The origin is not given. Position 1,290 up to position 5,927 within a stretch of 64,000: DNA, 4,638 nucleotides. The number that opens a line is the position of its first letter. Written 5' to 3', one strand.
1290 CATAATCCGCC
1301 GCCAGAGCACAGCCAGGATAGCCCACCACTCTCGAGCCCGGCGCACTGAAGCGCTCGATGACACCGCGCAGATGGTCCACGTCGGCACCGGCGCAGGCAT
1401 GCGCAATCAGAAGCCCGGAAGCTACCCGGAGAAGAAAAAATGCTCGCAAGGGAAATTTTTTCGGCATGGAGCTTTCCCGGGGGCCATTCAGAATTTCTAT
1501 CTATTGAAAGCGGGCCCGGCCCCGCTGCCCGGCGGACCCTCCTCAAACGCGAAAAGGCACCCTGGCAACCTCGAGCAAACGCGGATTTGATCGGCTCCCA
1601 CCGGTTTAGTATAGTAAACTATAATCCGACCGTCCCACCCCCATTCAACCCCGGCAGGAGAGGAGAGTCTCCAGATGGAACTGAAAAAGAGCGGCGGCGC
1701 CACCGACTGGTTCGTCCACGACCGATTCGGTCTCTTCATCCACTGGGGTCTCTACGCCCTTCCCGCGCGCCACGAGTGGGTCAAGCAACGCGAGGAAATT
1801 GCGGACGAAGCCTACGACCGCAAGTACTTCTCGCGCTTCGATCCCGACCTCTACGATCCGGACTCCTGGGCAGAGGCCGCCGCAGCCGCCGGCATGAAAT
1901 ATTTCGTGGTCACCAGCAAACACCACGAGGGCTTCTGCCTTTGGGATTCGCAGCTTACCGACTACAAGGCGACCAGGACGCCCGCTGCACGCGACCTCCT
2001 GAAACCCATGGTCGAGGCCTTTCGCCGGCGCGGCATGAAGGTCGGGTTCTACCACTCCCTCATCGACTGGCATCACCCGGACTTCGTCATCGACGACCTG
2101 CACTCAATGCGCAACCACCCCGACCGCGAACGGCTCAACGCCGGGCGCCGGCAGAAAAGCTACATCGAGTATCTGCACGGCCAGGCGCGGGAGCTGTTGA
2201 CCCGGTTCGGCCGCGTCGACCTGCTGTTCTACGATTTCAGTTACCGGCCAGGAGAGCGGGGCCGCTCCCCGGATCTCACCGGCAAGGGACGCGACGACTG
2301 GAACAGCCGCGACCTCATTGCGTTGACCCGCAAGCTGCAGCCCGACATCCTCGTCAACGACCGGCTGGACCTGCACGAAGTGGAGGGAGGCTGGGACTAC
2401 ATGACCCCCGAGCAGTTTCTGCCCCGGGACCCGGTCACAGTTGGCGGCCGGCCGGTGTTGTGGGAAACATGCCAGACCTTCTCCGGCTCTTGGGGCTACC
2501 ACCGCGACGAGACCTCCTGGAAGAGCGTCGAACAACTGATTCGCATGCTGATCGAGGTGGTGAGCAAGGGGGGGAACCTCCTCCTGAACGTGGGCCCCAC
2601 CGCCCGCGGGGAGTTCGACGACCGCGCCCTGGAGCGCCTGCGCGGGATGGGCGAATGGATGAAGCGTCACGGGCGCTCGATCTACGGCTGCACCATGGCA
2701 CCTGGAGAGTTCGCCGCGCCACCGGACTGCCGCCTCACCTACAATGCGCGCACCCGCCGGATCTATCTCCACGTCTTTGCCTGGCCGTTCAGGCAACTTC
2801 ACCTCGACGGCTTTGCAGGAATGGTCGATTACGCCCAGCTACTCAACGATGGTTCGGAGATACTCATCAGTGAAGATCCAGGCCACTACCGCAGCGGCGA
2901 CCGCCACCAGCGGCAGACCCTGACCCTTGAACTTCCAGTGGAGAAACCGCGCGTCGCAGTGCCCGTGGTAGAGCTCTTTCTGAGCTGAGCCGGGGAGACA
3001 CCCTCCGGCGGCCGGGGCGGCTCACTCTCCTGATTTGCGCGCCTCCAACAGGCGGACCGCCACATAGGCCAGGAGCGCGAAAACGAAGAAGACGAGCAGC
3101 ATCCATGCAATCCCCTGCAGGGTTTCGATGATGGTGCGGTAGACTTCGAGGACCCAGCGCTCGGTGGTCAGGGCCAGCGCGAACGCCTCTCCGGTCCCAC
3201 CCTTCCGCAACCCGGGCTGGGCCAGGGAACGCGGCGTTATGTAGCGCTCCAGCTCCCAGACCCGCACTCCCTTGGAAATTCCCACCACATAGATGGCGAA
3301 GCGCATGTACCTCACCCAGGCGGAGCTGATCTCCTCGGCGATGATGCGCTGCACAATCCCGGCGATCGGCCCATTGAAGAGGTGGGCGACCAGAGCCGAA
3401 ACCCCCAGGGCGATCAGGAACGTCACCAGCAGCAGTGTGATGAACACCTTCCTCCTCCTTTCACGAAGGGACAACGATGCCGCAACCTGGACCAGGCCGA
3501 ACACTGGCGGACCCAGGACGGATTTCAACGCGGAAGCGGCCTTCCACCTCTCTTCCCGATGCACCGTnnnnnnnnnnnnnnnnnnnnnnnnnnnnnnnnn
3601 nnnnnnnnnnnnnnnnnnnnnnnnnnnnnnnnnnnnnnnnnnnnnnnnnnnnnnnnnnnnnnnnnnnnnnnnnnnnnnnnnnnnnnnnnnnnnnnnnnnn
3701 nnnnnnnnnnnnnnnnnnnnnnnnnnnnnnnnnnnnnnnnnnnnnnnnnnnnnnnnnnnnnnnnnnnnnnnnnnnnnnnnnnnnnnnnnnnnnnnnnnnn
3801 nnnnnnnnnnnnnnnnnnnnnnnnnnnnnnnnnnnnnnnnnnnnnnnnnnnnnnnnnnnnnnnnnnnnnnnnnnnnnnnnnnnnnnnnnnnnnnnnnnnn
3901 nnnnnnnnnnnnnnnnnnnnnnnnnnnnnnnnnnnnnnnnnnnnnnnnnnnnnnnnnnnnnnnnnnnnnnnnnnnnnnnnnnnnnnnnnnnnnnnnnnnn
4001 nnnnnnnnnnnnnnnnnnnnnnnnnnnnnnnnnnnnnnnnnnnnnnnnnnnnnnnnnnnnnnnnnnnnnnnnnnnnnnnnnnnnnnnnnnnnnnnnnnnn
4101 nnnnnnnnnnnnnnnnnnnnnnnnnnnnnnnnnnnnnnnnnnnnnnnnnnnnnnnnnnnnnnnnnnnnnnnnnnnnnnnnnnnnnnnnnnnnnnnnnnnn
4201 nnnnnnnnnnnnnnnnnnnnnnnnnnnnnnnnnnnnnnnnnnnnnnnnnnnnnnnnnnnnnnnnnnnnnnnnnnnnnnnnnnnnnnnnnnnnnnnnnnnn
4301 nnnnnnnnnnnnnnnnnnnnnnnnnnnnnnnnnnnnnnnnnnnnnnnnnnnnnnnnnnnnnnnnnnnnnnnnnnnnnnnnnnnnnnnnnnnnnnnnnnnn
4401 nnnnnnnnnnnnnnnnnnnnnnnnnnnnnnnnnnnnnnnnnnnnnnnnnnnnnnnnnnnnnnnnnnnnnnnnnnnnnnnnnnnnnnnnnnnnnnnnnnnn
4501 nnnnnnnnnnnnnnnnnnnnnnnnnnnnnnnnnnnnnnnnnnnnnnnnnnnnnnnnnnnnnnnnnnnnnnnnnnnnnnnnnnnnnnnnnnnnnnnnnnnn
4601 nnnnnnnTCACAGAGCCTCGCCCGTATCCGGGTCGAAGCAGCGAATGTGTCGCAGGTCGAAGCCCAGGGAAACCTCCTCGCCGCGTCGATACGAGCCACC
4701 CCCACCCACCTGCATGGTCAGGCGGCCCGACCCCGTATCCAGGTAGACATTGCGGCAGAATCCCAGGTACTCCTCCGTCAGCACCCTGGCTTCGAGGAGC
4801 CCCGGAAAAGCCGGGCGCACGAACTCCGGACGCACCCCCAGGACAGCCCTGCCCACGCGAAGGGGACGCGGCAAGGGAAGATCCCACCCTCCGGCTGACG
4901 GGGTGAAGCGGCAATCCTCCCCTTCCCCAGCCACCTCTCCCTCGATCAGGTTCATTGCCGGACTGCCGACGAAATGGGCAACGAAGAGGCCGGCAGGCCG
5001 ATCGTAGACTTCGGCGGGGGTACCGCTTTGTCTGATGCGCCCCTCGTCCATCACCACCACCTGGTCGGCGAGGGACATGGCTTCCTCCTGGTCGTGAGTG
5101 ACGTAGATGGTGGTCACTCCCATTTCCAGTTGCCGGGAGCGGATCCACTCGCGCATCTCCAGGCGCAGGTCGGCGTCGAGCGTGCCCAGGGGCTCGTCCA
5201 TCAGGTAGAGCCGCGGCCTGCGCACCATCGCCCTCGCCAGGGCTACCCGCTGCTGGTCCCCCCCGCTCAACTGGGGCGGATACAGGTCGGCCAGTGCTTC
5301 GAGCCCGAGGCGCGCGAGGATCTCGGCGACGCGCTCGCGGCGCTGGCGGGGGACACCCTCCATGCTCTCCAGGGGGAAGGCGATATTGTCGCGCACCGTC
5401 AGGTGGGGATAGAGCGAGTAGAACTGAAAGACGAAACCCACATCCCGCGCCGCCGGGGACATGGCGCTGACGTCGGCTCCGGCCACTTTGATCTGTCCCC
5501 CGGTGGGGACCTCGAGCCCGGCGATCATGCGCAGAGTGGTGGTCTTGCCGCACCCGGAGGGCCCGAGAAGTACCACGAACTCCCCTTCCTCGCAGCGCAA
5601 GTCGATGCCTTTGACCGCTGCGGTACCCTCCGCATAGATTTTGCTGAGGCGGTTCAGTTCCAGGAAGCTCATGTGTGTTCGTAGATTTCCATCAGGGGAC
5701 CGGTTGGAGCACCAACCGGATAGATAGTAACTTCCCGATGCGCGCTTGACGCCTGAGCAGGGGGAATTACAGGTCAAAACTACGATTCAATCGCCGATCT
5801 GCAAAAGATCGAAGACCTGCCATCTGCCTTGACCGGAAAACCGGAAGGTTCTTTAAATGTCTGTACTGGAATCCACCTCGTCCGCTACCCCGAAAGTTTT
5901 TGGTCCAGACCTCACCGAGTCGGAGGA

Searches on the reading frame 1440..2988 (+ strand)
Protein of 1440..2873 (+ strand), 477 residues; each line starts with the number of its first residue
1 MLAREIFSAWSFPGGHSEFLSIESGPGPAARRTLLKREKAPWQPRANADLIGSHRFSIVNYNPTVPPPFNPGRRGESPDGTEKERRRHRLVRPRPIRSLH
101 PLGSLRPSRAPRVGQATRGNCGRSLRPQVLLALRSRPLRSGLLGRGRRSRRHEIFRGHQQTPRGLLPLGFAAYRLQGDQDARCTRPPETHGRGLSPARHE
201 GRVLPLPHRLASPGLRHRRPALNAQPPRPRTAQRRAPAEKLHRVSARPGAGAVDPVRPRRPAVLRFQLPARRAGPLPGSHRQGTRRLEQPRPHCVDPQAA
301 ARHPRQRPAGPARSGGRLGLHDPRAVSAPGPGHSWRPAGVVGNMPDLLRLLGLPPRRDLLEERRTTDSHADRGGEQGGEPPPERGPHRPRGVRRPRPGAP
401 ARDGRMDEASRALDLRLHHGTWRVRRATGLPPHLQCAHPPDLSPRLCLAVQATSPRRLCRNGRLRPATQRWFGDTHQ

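Call 6: search_protein_families(library=pfam, proteins=[window:1440-2873:+, window:1675-2988:+], max_evalue=0.01)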
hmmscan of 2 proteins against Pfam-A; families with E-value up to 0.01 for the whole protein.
window:1440-2873:+ (477 aa): 0 families

window:1675-2988:+ (437 aa): 2 families
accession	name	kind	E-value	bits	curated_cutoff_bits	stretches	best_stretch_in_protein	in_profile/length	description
PF01120.23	Alpha_L_fucos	-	4.9e-89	299.6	25.2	1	9-333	26-344/345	Alpha-L-fucosidase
PF14871.12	GHL6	-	0.0015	19.2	35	1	63-129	3-66/132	Hypothetical glycosyl hydrolase 6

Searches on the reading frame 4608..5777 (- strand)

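Call 6: search_protein_families(library=pfam, proteins=[window:4608-5777:-], max_evalue=0.01)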
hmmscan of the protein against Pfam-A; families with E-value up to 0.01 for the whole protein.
window:4608-5777:- (389 aa): 6 families
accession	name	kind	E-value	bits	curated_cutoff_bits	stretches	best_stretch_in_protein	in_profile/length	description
PF00005.33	ABC_tran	-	1.9e-35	122.9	25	1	56-197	2-136/137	ABC transporter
PF17912.7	OB_MalK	-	6.3e-07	30.6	27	1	271-318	1-51/53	MalK OB fold domain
PF08402.16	TOBE_2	-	9.1e-07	29.4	21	1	313-381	1-76/76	TOBE domain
PF02463.25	SMC_N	-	0.00057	19.8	40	0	164-241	131-209/220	RecF/RecN/SMC N terminal domain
PF13401.12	AAA_22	-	0.0028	18.4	27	1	65-89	5-29/130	AAA domain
PF20720.3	nSTAND3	-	0.0039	17.4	27.2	0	63-86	15-38/155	Novel STAND NTPase 3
